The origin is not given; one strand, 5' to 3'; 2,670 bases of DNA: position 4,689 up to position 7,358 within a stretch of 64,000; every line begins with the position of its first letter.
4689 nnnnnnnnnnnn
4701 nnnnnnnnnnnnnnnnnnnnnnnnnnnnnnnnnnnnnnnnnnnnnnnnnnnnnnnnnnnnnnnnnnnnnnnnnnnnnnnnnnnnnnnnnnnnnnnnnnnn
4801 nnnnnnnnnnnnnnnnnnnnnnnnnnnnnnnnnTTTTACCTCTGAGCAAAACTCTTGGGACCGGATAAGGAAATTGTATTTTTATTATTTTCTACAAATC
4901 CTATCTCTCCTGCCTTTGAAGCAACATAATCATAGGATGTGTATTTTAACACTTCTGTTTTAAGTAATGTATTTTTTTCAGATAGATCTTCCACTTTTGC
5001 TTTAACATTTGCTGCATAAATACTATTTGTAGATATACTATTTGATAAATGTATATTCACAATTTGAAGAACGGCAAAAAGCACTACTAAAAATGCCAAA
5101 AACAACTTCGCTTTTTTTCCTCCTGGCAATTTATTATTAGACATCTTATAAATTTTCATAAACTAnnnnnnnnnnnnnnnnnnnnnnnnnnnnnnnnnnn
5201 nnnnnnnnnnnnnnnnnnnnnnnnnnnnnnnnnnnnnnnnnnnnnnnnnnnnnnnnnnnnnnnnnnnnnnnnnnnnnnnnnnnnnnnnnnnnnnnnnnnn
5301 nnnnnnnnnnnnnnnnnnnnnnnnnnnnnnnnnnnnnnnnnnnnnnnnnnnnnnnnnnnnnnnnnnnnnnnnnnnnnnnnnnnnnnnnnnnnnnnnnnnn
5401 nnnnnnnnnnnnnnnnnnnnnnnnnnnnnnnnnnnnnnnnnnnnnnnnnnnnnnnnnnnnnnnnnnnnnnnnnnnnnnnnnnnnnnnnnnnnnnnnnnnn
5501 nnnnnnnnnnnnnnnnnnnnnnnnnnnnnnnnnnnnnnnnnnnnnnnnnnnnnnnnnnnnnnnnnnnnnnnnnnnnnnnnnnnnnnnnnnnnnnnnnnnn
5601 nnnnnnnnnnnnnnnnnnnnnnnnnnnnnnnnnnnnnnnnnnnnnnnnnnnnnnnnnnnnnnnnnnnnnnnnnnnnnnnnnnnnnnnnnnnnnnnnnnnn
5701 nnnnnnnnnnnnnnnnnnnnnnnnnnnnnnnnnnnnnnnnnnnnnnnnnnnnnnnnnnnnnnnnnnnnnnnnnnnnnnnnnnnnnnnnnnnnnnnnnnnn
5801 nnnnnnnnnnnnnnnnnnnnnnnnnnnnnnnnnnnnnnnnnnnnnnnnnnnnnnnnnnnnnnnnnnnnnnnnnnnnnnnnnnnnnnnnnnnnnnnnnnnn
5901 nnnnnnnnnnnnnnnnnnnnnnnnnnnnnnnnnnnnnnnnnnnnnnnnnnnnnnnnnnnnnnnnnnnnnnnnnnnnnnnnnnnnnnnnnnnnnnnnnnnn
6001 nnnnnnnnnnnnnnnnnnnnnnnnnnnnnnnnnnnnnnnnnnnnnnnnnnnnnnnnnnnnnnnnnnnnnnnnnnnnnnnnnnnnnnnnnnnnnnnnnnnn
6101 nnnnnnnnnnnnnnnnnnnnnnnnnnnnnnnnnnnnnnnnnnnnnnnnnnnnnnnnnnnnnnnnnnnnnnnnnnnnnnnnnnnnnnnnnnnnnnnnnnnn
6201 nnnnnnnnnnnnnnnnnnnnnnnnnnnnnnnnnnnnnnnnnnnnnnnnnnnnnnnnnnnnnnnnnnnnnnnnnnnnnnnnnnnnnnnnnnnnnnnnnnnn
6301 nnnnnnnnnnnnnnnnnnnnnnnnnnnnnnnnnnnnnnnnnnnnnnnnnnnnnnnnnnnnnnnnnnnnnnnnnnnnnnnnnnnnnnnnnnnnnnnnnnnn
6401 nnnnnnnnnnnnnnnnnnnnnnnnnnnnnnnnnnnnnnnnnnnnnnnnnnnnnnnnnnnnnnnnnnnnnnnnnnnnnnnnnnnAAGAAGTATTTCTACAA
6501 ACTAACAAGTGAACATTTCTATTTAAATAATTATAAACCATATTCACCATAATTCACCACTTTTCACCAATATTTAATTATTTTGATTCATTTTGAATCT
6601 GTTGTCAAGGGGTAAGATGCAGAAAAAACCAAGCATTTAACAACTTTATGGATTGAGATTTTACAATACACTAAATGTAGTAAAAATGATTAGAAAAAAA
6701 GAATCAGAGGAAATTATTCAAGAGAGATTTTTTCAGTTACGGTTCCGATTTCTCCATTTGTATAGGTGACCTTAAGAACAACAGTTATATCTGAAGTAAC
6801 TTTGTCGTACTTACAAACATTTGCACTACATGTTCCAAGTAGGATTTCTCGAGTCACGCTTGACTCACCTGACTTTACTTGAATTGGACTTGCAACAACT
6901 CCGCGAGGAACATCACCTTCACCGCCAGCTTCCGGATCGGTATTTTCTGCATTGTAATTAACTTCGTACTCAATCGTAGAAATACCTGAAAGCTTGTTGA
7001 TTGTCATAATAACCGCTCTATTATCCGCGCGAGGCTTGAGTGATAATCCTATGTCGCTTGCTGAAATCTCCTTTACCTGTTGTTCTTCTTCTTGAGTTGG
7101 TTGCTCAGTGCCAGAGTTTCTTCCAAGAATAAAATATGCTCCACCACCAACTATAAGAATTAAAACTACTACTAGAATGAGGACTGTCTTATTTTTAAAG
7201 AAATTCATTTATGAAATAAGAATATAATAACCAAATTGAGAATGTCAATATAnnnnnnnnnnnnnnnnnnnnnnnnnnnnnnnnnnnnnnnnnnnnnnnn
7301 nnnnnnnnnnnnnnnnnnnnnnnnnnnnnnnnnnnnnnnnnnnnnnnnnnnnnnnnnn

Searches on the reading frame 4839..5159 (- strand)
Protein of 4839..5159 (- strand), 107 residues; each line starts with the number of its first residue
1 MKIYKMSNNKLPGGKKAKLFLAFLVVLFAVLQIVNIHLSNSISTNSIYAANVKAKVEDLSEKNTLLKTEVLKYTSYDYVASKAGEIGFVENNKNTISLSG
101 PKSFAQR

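Call 8: search_protein_families(library=pfam, proteins=[window:4839-5159:-], max_evalue=0.001)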
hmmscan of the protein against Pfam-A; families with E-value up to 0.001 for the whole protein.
window:4839-5159:- (107 aa): 1 family
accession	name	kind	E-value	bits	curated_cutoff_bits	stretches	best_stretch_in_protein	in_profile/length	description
PF04977.20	DivIC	-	0.00033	20.9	28.9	1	29-95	3-74/80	Septum formation initiator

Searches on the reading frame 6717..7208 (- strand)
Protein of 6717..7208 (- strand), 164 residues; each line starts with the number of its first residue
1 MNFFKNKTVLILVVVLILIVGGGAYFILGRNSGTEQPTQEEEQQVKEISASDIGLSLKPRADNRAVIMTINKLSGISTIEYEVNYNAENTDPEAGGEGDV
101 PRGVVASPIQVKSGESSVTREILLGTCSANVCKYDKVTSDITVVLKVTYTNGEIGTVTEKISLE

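Call 8: search_protein_families(library=pfam, proteins=[window:6717-7208:-], max_evalue=0.001)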
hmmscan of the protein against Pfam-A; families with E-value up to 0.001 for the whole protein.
window:6717-7208:- (164 aa): 0 families

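Call 41: search_protein_families(library=pfam, proteins=[window:6717-7208:-], max_evalue=1)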
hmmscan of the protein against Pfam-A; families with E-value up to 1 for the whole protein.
window:6717-7208:- (164 aa): 3 families
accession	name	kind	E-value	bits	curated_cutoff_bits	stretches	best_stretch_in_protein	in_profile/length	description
PF13396.11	PLDc_N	-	0.11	12.9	23.3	1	11-30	23-42/42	Phospholipase_D-nuclease N-terminal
PF02203.21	TarH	-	0.11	12.8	25.2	1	9-55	14-61/177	Tar ligand binding domain homologue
PF03896.21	TRAP_alpha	-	0.11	12.2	24.7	1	3-47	123-167/180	Translocon-associated protein (TRAP), alpha subunit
